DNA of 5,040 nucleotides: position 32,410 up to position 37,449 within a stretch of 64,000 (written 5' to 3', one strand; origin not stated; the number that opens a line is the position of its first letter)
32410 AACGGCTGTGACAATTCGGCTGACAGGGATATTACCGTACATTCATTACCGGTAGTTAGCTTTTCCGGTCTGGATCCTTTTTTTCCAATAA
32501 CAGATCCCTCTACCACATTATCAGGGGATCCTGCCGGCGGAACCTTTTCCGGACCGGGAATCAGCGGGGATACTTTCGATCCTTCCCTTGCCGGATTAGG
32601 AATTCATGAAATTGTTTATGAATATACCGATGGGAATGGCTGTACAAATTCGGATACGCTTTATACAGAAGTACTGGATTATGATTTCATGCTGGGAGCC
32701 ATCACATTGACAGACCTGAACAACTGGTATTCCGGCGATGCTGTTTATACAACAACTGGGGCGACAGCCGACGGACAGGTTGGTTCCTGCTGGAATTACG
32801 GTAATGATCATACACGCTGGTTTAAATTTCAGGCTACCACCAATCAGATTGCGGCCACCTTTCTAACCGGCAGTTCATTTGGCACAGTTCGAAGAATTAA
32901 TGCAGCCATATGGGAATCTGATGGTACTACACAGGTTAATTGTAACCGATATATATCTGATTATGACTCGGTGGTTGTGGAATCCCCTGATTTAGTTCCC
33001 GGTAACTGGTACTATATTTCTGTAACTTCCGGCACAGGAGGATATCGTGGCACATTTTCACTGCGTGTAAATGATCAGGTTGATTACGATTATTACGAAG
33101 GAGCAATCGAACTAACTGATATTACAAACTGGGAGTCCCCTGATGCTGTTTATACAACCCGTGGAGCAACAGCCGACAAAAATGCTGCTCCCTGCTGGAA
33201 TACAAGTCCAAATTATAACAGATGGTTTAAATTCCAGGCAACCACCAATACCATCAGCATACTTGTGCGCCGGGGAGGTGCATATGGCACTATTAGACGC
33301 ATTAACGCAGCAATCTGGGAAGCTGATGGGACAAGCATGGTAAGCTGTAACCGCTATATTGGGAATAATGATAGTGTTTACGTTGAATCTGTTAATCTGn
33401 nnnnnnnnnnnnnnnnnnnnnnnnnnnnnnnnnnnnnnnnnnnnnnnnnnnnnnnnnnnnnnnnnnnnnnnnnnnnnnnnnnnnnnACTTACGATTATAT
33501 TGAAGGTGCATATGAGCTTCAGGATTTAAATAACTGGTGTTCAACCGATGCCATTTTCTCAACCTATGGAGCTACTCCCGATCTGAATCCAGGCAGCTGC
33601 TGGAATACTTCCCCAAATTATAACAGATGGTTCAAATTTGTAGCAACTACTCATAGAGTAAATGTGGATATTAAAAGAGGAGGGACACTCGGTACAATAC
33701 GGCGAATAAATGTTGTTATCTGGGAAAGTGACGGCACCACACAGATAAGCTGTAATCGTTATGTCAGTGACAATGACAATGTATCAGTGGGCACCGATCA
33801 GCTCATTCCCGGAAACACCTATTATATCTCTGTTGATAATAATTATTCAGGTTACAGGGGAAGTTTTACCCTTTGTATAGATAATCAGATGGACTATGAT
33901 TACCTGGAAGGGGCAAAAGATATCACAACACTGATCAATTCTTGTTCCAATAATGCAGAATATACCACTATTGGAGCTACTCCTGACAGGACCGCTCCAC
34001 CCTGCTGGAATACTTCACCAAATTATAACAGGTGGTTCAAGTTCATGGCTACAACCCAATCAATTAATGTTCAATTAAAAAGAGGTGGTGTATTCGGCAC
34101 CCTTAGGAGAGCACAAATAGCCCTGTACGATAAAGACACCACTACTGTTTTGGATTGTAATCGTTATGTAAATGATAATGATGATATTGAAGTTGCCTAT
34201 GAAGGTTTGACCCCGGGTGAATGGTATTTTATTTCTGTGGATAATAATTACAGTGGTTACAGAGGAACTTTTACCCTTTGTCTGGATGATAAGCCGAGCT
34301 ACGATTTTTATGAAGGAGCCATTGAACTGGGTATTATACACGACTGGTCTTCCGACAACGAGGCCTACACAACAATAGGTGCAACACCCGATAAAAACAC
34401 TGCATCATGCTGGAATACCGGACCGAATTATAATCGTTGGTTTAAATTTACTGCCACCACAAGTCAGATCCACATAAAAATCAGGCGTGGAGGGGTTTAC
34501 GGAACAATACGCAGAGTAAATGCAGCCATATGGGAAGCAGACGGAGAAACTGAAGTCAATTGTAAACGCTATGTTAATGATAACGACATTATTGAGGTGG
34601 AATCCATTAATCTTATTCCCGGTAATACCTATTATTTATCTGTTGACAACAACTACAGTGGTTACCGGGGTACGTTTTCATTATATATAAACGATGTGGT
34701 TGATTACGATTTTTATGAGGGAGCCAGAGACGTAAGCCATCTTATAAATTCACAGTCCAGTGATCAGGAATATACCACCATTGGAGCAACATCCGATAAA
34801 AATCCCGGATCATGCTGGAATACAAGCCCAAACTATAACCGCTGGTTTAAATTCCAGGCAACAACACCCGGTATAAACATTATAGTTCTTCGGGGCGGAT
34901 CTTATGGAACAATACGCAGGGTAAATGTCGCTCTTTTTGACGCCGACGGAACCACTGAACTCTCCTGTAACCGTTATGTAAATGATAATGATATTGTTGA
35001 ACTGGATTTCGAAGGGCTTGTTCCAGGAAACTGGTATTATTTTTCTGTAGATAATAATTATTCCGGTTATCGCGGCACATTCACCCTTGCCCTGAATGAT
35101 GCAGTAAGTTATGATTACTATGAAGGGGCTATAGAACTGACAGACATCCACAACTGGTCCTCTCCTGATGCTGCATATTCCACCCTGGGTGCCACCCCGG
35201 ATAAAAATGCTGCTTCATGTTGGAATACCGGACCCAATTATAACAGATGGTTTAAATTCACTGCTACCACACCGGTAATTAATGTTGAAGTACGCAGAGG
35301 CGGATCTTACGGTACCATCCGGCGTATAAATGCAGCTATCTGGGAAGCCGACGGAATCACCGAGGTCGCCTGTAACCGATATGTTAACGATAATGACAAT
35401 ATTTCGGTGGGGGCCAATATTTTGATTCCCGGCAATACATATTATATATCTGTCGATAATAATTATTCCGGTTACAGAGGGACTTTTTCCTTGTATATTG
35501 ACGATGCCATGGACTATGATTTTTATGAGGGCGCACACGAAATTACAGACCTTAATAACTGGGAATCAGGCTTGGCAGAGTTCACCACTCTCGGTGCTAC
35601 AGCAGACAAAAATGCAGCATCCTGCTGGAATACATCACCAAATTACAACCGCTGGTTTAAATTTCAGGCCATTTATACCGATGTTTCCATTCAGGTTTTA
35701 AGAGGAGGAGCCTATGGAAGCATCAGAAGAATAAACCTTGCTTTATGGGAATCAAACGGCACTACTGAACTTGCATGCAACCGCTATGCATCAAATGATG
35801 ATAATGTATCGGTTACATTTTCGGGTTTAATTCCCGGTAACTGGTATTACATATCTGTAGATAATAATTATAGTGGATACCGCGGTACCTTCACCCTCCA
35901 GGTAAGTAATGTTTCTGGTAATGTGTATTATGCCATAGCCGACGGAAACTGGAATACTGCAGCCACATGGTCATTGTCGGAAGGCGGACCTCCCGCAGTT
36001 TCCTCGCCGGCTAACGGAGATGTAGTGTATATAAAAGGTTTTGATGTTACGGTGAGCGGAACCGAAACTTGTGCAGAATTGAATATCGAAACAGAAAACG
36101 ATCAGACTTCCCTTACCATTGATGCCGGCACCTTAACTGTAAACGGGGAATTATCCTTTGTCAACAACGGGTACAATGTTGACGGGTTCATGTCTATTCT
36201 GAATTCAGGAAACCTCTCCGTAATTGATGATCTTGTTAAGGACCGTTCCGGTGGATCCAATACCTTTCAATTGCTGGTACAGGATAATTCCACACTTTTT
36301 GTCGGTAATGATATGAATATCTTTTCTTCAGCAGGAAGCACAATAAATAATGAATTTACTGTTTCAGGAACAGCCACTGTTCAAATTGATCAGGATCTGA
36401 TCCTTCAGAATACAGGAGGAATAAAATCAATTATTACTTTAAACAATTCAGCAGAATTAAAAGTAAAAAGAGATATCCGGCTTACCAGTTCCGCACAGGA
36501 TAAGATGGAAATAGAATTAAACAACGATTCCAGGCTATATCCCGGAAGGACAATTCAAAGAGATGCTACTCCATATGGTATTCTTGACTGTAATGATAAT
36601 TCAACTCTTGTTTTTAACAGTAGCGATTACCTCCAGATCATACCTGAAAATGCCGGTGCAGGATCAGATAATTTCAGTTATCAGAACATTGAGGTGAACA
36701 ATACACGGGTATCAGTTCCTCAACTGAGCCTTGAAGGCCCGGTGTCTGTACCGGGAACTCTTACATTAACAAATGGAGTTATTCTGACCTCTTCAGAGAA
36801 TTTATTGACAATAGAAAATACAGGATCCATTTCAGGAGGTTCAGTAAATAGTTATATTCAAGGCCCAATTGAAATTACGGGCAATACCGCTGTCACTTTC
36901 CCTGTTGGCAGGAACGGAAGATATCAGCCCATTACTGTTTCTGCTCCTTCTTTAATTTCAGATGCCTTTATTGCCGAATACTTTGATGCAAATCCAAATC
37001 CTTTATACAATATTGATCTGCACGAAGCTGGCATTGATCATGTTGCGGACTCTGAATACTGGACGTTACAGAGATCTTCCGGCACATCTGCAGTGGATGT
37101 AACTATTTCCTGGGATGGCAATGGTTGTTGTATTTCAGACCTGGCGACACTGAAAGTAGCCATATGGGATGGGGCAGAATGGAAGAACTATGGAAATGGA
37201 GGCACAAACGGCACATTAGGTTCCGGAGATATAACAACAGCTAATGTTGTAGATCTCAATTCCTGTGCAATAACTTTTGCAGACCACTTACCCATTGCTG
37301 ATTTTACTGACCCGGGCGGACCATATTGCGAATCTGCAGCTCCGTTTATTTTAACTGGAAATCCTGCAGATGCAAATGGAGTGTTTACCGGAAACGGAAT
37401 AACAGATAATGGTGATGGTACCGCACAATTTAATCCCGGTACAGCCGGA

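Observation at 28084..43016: T9SS-linked four-gene surface cassette in which the giant cargo has no CTD and a small neighbour carries it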

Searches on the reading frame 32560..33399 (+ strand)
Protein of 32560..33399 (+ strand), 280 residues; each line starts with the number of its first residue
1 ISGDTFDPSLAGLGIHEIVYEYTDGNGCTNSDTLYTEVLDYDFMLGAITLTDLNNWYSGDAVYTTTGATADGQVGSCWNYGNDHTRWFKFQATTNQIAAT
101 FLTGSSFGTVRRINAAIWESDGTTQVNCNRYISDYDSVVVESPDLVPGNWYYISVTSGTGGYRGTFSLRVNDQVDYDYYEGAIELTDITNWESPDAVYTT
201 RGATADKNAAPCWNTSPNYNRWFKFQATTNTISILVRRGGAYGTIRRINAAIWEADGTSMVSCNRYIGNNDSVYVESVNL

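Call 72: search_protein_families(library=pfam, proteins=[window:32560-33399:+], max_evalue=0.1)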
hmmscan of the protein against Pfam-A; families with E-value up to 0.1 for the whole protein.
window:32560-33399:+ (280 aa): 0 families

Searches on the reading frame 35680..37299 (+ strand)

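Call 72: search_protein_families(library=pfam, proteins=[window:35680-37299:+], max_evalue=0.1)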
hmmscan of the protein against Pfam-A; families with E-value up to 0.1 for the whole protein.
window:35680-37299:+ (540 aa): 1 family
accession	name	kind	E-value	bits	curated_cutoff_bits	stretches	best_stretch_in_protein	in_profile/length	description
PF00041.27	fn3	-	0.042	14.5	25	0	14-75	28-81/84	Fibronectin type III domain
